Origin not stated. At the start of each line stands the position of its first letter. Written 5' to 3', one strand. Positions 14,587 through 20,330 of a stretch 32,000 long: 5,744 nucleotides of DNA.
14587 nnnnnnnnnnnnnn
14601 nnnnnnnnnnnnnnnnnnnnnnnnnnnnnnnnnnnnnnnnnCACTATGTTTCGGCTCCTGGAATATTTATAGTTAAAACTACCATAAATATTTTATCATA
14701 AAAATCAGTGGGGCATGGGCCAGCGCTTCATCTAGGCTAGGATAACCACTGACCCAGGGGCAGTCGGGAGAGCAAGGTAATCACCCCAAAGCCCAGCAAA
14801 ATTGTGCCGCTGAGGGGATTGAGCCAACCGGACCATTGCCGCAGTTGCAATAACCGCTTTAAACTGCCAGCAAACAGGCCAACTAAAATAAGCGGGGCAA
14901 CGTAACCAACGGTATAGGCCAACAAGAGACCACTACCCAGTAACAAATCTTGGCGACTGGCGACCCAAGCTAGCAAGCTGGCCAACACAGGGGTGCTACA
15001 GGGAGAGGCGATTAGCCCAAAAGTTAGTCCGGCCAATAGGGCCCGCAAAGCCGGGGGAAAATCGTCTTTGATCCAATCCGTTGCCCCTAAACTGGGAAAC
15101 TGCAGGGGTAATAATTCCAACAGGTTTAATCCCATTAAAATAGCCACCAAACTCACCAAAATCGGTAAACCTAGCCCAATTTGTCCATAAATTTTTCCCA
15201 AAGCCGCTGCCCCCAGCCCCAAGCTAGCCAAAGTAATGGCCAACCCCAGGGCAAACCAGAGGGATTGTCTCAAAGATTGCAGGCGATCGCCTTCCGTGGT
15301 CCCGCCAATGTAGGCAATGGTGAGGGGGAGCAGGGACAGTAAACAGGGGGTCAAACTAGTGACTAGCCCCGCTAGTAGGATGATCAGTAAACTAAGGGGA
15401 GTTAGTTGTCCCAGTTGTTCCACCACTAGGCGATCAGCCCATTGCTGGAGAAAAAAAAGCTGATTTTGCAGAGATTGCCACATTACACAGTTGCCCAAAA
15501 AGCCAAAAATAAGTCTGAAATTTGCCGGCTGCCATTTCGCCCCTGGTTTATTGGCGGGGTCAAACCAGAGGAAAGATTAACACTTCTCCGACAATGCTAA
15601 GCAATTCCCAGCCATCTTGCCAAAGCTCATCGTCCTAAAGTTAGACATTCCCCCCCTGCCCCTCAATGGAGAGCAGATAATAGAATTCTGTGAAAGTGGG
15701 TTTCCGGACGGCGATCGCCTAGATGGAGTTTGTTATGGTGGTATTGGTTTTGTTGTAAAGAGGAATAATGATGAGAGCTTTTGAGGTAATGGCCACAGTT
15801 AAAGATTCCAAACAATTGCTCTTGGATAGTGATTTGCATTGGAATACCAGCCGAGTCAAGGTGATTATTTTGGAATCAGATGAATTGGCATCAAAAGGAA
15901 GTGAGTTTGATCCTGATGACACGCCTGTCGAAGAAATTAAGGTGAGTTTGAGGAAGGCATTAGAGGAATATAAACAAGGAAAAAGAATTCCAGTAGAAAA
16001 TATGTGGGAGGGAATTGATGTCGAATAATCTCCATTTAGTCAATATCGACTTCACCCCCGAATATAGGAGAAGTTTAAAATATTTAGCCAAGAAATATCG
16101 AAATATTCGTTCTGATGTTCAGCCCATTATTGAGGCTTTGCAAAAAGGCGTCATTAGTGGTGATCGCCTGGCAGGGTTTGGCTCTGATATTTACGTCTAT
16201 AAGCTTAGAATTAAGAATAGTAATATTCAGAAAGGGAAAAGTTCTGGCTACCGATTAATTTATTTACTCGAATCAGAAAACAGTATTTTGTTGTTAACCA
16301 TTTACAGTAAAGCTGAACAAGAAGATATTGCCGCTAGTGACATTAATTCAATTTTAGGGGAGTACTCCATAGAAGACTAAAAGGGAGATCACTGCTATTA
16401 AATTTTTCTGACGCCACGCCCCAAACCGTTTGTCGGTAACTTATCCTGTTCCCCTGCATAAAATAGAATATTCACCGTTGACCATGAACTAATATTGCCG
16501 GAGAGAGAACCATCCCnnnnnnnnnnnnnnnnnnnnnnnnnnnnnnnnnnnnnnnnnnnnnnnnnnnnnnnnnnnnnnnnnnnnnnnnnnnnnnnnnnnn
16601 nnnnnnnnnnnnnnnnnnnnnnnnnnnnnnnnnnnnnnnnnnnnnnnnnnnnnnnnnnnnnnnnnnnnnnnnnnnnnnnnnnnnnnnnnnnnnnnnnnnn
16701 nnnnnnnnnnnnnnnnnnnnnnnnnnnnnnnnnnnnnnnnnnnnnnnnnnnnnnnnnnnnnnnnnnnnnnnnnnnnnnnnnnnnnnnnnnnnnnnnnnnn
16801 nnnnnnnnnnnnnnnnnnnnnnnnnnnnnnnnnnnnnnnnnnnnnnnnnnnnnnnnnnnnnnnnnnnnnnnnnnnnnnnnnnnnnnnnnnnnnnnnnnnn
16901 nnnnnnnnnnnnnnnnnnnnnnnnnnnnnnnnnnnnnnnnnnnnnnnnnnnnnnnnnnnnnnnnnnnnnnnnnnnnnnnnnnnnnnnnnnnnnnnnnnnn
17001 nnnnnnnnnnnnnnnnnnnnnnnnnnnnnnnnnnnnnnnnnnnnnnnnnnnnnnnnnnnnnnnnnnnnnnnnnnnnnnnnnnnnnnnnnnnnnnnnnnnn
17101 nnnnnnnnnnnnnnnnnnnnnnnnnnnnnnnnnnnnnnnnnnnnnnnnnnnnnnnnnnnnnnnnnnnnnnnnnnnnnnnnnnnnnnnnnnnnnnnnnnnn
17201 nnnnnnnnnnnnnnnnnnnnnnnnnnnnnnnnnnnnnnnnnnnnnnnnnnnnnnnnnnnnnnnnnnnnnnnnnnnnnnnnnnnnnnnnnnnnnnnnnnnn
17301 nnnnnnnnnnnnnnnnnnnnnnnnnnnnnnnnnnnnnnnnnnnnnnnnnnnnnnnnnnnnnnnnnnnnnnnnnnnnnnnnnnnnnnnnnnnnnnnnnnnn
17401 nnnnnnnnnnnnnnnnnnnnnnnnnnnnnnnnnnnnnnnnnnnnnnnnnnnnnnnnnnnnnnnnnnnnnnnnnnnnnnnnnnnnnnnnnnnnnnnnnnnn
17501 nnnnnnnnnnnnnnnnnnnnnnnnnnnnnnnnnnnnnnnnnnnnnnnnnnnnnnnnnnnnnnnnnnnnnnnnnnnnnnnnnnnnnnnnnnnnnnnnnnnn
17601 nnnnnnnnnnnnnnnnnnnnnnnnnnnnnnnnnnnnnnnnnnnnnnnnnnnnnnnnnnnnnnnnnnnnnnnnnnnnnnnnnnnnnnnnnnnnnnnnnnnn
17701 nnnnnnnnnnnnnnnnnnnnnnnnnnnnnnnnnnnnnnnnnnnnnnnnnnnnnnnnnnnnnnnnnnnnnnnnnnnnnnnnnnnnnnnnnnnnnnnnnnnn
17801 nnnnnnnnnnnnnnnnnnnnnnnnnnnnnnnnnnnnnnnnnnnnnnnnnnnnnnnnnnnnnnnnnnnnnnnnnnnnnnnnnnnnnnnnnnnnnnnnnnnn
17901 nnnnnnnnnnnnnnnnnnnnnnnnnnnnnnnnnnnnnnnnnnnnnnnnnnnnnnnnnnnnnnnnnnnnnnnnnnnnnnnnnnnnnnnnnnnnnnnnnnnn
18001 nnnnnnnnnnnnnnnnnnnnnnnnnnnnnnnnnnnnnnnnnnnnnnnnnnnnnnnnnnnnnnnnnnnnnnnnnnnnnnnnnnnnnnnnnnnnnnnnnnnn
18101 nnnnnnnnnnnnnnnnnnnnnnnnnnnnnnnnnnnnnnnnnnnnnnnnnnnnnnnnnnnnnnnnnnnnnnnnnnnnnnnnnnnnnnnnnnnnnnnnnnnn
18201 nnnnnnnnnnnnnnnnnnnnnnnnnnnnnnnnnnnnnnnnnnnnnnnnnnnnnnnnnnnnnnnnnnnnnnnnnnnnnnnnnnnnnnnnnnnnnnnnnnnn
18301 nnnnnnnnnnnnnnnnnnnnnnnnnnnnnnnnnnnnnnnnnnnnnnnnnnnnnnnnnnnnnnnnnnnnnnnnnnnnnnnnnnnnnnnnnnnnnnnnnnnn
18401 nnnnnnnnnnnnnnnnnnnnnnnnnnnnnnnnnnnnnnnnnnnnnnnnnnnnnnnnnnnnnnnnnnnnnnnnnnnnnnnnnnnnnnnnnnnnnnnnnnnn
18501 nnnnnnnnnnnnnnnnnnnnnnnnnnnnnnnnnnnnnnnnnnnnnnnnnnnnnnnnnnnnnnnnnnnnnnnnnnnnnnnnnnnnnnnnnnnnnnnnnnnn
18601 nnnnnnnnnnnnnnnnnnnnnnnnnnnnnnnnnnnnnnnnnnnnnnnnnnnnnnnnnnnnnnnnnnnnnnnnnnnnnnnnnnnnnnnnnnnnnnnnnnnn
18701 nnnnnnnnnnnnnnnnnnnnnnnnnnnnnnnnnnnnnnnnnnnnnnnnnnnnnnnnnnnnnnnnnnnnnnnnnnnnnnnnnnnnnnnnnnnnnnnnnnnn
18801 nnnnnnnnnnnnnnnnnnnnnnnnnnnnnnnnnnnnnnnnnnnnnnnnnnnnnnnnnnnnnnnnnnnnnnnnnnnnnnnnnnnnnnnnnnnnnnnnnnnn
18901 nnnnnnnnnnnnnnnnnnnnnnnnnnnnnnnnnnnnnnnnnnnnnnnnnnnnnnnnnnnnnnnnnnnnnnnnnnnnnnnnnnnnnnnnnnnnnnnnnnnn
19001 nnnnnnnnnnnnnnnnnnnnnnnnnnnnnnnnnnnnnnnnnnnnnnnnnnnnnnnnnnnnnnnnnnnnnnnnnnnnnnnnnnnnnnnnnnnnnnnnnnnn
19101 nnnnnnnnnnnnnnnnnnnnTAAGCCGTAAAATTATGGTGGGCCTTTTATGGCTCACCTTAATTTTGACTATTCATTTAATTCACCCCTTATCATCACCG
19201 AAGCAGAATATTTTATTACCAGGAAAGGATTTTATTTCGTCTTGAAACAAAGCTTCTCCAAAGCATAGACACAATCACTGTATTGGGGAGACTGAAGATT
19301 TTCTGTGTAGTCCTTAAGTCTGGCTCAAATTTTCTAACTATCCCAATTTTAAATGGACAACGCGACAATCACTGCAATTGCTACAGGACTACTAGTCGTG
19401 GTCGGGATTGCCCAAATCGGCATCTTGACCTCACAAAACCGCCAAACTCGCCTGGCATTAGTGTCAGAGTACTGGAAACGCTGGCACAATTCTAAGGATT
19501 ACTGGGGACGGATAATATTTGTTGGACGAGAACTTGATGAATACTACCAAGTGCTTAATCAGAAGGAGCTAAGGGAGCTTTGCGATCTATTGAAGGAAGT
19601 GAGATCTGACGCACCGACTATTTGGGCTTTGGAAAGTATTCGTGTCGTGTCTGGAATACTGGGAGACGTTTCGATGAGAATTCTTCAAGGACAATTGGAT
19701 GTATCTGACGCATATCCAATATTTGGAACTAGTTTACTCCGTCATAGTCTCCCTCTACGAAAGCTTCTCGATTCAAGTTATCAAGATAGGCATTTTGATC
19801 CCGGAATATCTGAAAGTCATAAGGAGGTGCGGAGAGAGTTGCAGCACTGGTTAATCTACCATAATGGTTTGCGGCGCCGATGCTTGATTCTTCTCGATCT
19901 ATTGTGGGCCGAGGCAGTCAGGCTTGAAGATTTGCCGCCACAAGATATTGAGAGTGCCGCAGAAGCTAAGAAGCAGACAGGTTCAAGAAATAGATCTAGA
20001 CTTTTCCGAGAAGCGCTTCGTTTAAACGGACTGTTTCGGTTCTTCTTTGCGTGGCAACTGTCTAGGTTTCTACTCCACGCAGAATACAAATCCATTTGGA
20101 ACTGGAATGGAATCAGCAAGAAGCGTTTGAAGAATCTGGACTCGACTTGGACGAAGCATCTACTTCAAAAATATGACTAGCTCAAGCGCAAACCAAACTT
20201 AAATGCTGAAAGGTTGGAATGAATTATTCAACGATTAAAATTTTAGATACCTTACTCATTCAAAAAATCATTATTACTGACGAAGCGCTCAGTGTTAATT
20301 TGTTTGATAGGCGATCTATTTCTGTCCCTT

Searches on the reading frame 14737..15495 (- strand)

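Call 87: search_protein_families(library=pfam, proteins=[window:14737-15495:-], max_evalue=0.001)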
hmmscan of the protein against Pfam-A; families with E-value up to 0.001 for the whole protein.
window:14737-15495:- (252 aa): 2 families
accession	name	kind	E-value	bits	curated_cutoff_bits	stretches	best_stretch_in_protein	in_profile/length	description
PF02683.22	DsbD_TM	-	2.9e-20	73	27.1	1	35-238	4-212/219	Cytochrome C biogenesis protein transmembrane domain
PF13386.12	DsbD_2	-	9.2e-10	39.2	24.9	1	39-238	2-198/199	Cytochrome C biogenesis protein transmembrane region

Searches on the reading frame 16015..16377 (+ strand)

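Call 87: search_protein_families(library=pfam, proteins=[window:16015-16377:+], max_evalue=0.001)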
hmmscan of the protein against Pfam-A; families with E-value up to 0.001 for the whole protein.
window:16015-16377:+ (121 aa): 1 family
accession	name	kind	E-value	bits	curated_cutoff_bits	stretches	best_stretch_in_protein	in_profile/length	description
PF06296.18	RelE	-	4.8e-06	27.2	27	1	32-111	20-91/120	RelE toxin of RelE / RelB toxin-antitoxin system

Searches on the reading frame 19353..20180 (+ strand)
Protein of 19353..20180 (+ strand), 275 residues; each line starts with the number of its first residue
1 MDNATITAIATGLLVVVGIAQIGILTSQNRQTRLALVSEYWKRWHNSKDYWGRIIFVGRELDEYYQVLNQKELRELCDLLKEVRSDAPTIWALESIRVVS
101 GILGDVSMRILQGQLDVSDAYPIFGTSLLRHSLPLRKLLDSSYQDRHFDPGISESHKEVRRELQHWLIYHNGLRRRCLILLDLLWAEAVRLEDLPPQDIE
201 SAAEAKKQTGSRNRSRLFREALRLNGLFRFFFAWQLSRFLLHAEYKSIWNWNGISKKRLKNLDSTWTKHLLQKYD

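Call 4: search_protein_families(library=pfam, proteins=[window:19353-20180:+], max_evalue=1)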
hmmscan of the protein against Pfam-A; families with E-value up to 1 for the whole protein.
window:19353-20180:+ (275 aa): 2 families
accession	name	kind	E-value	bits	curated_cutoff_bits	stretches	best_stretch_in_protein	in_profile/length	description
PF20391.3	DUF6686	-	0.059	13.8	23.9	1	38-90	53-104/117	Family of unknown function (DUF6686)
PF01402.27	RHH_1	-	0.076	13.4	20.5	1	197-223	9-34/39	Ribbon-helix-helix protein, copG family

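Call 5: search_protein_families(library=padloc, proteins=[window:19353-20180:+], max_evalue=1)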
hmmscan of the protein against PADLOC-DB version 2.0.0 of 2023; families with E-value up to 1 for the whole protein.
window:19353-20180:+ (275 aa): 0 families

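Call 6: search_protein_families(library=ncbifam, proteins=[window:19353-20180:+], max_evalue=1)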
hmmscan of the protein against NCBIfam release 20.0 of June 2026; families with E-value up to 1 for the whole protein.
window:19353-20180:+ (275 aa): 0 families

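Call 77: search_protein_families(library=phrogs, proteins=[window:19353-20177:+], max_evalue=0.1)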
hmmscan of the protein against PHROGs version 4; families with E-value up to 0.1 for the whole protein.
window:19353-20177:+ (275 aa): 1 family
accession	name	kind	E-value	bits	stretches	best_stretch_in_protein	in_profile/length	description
phrog_26345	-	unknown function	0.035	15.1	1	184-216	27-60/66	-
